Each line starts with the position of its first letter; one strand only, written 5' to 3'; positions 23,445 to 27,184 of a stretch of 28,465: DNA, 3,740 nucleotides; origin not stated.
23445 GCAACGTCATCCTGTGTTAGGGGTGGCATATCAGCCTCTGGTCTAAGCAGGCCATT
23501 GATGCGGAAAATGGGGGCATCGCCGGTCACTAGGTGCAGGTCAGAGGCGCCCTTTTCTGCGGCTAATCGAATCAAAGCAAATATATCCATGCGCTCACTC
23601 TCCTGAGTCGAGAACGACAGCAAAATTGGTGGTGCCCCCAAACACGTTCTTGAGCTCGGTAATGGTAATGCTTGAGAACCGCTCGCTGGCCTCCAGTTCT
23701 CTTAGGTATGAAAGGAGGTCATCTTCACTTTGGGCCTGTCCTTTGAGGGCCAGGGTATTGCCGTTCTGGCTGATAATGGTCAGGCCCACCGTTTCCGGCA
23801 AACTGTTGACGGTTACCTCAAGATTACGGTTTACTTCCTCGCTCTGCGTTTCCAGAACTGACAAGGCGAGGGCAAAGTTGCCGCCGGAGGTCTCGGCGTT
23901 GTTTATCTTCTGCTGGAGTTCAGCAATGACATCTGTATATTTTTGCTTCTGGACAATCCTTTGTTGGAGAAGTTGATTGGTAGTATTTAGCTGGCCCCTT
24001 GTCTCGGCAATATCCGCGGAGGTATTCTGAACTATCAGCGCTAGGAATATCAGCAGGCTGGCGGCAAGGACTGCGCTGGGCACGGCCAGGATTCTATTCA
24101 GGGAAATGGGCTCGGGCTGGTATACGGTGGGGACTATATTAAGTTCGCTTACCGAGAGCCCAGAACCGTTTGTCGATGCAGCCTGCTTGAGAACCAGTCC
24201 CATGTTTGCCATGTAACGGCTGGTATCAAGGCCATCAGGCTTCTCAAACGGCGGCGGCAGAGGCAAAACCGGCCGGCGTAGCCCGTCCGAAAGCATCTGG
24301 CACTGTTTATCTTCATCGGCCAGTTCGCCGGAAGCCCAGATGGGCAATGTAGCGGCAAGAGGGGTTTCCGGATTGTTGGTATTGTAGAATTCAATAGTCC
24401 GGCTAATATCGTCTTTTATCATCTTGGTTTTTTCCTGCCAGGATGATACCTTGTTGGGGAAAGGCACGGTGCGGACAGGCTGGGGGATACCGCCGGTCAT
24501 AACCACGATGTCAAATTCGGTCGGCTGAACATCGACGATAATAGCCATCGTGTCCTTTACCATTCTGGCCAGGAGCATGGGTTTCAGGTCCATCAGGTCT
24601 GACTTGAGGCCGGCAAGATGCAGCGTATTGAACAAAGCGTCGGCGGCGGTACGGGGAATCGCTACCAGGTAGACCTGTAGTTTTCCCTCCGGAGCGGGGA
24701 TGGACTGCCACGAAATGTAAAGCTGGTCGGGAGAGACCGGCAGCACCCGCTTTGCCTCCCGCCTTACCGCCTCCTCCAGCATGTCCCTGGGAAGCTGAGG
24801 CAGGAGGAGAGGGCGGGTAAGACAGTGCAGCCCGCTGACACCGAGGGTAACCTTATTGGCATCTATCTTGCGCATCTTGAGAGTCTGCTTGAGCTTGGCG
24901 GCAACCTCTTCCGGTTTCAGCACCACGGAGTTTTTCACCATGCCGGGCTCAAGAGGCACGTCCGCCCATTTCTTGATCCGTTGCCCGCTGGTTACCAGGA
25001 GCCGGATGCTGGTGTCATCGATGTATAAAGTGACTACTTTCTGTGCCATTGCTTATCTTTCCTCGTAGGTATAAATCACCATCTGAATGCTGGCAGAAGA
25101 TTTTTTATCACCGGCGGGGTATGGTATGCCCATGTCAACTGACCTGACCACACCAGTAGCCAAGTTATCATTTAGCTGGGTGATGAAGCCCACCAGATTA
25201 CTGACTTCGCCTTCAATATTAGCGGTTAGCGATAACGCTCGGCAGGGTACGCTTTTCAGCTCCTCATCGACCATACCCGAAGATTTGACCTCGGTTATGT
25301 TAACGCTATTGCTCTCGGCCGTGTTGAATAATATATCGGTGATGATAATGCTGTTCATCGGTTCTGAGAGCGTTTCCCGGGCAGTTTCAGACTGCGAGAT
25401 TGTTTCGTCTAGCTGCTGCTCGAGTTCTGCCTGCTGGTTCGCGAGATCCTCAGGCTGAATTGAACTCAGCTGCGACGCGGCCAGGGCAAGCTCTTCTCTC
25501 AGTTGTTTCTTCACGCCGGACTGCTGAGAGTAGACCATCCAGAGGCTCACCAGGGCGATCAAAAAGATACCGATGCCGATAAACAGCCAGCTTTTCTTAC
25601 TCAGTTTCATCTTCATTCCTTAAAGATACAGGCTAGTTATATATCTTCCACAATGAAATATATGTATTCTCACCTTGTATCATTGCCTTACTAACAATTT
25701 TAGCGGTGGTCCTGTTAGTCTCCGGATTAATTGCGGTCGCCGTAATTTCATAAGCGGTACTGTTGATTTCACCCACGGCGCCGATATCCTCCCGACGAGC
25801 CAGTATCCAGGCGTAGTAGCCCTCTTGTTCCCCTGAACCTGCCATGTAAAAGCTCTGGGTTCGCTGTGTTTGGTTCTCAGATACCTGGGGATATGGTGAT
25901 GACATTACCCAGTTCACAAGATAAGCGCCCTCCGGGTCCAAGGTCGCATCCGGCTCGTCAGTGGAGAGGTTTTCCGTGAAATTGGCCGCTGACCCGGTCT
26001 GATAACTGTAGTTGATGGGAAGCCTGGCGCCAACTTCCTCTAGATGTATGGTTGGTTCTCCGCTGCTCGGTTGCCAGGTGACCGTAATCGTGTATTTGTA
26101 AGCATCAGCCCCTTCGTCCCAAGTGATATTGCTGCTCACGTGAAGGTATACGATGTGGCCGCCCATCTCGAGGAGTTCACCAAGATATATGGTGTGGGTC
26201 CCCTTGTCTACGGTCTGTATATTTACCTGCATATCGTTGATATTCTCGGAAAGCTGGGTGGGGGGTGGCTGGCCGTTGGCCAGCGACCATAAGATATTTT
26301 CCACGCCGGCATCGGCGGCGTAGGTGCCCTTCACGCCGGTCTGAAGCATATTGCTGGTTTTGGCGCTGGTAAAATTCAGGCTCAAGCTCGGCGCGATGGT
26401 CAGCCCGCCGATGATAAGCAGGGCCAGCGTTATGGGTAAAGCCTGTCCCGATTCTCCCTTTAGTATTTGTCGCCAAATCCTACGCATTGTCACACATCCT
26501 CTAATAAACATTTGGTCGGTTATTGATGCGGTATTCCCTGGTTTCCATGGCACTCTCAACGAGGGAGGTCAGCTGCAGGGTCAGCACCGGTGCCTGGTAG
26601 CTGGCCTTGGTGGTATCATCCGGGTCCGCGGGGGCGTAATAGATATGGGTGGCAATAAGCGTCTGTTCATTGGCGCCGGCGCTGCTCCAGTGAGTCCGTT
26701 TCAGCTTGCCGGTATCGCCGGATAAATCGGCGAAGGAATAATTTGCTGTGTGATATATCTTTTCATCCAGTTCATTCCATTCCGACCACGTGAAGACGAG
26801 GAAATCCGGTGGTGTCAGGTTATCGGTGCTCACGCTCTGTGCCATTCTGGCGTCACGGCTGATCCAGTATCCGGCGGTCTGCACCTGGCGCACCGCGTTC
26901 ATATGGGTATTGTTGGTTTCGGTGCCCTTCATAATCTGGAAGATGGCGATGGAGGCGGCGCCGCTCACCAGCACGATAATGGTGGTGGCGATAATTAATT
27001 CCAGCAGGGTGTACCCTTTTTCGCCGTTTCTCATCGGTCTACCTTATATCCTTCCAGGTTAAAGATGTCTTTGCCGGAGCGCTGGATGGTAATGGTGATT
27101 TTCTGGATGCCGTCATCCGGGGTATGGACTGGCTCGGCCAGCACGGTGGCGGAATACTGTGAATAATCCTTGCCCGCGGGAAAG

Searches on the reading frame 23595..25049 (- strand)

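Call 15: search_protein_families(library=ncbifam, proteins=[window:23595-25049:-], max_evalue=0.01)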
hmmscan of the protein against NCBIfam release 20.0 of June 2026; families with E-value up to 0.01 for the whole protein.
window:23595-25049:- (484 aa): 2 families
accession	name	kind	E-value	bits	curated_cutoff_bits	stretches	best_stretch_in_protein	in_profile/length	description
TIGR01175.1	pilM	subfamily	1.7e-18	66.7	133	1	5-197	5-218/348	type IV pilus assembly protein PilM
NF045709.1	Amuc_1101_fam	equivalog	1.5e-10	40.5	650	1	45-161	50-166/608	Amuc_1101 family PilM-like pilus complex protein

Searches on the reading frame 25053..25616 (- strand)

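Call 4: search_protein_families(library=pfam, proteins=[window:25053-25616:-], max_evalue=0.01)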
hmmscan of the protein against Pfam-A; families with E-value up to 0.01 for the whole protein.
window:25053-25616:- (187 aa): 1 family
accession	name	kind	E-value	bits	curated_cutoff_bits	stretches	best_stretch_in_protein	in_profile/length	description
PF06785.16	UPF0242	-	0.00087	19.8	33.5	1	5-83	27-106/194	Uncharacterised protein family (UPF0242) N-terminus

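Call 15: search_protein_families(library=ncbifam, proteins=[window:25053-25616:-], max_evalue=0.01)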
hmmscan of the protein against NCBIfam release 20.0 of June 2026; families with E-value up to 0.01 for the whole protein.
window:25053-25616:- (187 aa): 0 families

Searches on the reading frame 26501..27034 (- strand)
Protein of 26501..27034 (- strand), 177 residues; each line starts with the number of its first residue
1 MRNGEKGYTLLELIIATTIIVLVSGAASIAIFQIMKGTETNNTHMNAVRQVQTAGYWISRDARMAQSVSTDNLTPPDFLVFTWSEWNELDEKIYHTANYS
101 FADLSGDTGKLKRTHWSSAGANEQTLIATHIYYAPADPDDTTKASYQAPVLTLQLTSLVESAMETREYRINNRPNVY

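Call 15: search_protein_families(library=ncbifam, proteins=[window:26501-27034:-], max_evalue=0.01)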
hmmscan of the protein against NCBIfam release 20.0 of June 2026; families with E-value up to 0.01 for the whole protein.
window:26501-27034:- (177 aa): 6 families
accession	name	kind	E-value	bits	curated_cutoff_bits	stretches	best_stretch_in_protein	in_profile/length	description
NF041013.1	T4P_ComGE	equivalog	8.6e-05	22.6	49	1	6-54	4-52/83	competence type IV pilus minor pilin ComGE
TIGR02532.1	IV_pilin_GFxxxE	domain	0.00026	20.7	16.3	1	6-27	2-23/24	prepilin-type N-terminal cleavage/methylation domain-containing protein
TIGR01711.1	gspJ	equivalog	0.0028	17.5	64.85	1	6-65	1-60/192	type II secretion system minor pseudopilin GspJ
NF038304.1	EPS_HpsC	equivalog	0.0036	16.9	200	1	4-63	19-78/318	hormogonium polysaccharide secretion pseudopilin HpsC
NF041002.1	pilin_ComGF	equivalog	0.005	17.1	80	1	5-42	1-38/139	competence type IV pilus minor pilin ComGF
NF007800.0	PRK10506.1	equivalog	0.007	16.2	158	0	3-31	6-36/163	prepilin peptidase-dependent protein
